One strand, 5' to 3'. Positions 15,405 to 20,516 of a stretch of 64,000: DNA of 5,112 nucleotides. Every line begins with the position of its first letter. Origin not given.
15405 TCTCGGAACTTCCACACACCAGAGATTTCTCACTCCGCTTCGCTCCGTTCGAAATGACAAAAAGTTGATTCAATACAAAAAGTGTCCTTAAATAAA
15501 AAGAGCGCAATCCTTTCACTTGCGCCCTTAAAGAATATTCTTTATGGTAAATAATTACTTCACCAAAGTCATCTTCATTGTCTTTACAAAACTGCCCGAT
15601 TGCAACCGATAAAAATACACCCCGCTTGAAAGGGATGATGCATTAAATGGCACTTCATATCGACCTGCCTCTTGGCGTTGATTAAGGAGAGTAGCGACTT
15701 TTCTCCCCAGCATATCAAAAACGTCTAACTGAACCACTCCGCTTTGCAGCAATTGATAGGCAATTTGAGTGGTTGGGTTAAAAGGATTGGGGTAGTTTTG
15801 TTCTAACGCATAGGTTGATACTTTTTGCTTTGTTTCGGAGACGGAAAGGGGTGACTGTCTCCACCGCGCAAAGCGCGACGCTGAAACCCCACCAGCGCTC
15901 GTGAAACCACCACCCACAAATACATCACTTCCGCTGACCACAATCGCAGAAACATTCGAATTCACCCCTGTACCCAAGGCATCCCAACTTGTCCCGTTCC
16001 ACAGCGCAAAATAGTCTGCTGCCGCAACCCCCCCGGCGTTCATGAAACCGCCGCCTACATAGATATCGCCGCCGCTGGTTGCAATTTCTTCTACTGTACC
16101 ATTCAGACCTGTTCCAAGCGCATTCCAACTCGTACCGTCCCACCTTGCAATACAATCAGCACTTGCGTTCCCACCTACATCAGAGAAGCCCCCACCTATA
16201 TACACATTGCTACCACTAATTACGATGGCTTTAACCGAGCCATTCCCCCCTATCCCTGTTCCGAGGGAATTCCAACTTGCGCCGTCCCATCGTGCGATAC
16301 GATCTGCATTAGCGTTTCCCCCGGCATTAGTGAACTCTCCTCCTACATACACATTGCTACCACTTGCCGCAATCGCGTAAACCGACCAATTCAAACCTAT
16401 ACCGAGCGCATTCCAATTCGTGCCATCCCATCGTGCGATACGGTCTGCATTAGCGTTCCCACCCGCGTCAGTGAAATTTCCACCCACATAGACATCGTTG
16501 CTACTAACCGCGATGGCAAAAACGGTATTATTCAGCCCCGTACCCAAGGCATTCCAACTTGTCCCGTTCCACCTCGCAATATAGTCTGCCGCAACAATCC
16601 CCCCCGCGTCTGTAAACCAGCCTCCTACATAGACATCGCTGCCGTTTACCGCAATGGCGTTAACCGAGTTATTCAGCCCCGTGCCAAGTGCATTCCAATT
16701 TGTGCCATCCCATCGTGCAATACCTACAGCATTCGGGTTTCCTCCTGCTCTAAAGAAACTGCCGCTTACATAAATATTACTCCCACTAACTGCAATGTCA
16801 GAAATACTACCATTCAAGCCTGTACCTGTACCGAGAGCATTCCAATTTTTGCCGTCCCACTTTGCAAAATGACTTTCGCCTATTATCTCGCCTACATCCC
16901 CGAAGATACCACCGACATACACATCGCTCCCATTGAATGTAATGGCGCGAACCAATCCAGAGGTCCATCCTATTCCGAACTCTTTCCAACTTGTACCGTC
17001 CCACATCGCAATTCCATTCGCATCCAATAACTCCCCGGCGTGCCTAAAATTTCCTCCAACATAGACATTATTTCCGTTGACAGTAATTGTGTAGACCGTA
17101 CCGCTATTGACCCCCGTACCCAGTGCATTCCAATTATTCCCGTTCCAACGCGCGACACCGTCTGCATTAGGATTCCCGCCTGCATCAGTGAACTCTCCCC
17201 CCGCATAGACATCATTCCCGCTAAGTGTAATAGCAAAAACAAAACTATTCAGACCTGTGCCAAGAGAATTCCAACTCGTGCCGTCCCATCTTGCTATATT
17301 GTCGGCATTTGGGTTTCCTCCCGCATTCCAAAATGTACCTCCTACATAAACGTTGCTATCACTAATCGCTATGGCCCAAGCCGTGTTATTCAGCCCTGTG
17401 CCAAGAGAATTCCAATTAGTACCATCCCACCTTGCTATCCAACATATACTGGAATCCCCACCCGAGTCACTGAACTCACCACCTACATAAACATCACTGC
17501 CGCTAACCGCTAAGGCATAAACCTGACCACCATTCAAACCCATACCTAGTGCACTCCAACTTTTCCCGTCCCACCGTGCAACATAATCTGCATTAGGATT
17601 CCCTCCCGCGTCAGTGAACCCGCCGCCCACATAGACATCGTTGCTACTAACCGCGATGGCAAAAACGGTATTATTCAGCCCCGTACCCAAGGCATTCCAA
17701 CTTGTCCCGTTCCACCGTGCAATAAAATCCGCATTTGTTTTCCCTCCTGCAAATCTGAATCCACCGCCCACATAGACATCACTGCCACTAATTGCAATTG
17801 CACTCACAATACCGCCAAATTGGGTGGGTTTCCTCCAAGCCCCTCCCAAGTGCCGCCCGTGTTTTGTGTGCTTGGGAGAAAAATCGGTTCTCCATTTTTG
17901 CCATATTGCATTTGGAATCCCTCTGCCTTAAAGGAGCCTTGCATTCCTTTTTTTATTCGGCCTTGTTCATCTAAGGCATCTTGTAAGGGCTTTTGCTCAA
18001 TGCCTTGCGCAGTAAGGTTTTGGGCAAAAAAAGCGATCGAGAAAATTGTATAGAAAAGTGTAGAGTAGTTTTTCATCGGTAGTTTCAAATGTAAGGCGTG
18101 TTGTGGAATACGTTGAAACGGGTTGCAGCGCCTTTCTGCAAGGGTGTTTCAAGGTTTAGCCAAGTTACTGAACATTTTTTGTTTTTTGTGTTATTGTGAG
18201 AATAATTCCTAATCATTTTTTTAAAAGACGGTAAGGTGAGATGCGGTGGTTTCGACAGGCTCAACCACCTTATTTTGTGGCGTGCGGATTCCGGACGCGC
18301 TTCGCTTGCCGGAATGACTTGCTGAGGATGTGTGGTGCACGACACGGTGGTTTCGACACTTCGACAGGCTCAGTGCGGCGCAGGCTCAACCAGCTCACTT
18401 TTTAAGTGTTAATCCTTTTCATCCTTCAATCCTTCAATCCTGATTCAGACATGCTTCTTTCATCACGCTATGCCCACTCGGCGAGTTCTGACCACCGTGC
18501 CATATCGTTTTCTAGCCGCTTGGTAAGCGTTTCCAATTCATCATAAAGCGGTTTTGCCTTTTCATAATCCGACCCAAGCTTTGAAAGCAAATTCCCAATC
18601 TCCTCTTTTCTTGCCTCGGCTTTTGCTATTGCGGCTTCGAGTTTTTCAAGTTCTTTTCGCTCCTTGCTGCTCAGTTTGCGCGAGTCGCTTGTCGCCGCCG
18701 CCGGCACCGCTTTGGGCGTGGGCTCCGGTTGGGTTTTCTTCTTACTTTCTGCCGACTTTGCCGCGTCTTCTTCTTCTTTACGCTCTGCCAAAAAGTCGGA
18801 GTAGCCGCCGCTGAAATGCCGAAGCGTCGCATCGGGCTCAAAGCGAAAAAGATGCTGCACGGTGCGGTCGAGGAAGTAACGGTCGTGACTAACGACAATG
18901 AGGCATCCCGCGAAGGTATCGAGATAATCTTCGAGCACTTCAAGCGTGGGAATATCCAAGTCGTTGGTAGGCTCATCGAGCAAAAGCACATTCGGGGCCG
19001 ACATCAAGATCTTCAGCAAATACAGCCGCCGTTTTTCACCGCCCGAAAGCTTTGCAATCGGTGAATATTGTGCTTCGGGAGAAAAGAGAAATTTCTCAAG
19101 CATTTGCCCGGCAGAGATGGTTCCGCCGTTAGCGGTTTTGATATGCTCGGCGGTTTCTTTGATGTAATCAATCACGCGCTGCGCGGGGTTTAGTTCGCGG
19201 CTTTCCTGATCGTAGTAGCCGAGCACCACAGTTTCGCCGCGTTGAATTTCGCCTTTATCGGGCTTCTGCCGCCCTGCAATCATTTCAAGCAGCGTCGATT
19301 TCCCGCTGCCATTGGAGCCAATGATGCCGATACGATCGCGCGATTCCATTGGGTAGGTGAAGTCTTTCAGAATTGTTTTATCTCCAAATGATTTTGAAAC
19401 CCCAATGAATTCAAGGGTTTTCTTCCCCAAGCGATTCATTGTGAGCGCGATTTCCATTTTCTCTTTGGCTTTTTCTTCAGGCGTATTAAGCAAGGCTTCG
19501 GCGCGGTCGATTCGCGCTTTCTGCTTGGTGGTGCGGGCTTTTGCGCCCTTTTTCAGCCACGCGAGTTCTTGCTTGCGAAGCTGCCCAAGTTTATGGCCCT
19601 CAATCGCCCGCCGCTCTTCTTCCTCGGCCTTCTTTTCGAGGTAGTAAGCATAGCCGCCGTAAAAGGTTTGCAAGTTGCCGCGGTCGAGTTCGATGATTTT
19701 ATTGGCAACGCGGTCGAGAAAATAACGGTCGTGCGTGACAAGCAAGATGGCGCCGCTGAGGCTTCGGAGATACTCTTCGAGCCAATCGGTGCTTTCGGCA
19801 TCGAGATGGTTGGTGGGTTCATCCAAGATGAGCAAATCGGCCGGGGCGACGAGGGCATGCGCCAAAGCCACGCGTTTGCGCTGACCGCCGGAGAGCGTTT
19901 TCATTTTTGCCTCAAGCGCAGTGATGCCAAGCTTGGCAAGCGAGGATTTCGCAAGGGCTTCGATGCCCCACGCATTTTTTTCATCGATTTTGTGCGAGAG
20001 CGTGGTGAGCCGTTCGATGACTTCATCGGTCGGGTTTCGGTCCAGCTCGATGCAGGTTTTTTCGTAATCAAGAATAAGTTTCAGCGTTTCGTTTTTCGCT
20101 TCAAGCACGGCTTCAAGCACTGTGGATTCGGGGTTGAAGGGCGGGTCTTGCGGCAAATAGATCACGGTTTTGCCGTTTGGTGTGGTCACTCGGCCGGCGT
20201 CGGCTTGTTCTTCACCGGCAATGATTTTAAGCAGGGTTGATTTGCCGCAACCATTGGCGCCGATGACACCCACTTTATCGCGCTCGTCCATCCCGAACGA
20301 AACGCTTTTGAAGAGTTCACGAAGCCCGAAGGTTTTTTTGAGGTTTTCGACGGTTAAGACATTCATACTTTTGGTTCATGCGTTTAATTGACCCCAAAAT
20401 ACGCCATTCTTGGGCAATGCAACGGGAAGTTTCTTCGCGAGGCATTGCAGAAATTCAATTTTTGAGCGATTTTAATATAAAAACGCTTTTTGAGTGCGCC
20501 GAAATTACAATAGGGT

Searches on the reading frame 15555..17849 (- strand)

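Call 47: search_protein_families(library=pfam, proteins=[window:15555-17849:-], max_evalue=0.00001)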
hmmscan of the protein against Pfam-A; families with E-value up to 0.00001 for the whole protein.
window:15555-17849:- (764 aa): 4 families
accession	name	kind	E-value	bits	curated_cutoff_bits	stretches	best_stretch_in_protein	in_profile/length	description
PF12768.13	Rax2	-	4.8e-19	69.2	28.8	0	249-393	23-167/254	Rax2 C-terminal beta propeller domain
PF19565.4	DUF6087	-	6.7e-12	46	27.1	0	136-153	44-61/99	Family of unknown function (DUF6087)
PF18962.6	Por_Secre_tail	-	6.6e-10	39.6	27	1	686-759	2-72/75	Secretion system C-terminal sorting domain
PF17861.6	Laterosporulin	-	1.4e-06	29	25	0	469-506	6-45/49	Laterosporulin defensin-like peptide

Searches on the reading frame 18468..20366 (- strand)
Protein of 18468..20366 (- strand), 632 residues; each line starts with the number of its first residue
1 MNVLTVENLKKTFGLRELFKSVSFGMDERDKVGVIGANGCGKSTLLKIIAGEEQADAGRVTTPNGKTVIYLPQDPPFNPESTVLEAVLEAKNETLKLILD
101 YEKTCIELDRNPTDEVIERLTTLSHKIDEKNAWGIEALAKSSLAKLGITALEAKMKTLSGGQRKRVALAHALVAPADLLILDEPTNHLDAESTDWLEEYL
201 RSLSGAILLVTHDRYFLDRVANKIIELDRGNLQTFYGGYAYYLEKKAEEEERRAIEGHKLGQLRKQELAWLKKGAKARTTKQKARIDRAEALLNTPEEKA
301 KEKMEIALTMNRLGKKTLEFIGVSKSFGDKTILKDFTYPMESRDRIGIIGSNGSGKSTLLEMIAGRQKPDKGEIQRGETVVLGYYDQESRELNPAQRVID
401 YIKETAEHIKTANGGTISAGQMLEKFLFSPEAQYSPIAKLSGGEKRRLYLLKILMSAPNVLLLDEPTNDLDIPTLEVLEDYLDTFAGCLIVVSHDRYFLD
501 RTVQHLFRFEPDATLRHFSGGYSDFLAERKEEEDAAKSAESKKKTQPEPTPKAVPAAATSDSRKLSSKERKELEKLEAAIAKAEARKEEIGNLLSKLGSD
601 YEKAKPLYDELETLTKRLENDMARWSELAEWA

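Call 47: search_protein_families(library=pfam, proteins=[window:18468-20366:-], max_evalue=0.00001)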
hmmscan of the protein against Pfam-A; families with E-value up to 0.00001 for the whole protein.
window:18468-20366:- (632 aa): 10 families
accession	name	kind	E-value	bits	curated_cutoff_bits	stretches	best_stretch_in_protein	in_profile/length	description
PF00005.33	ABC_tran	-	1.3e-52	178.5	25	2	20-186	2-137/137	ABC transporter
PF13304.12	AAA_21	-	9e-20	72.4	27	0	33-106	3-83/304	AAA domain, putative AbiEii toxin, Type IV TA system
PF02463.25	SMC_N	-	9e-16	58.4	40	1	32-224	27-208/220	RecF/RecN/SMC N terminal domain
PF16326.10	ABC_tran_CTD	-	4.8e-14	52.8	32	1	564-630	1-69/69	ABC transporter C-terminal domain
PF12848.13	ABC_tran_Xtn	-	8.8e-12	45.4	25.9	1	225-302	1-81/85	ABC transporter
PF13555.12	AAA_29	-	2.6e-08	33.9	27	0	337-360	16-39/61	P-loop containing region of AAA domain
PF13401.12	AAA_22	-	2.3e-06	28.4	27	0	34-96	10-63/130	AAA domain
PF13175.12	AAA_15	-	5.1e-06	26.8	32.1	0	31-49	25-43/374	AAA ATPase domain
PF13521.12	AAA_28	-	5.2e-06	27.2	27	0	32-52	2-22/164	AAA domain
PF00350.29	Dynamin_N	-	7.3e-06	26.5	27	0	346-391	1-47/168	Dynamin family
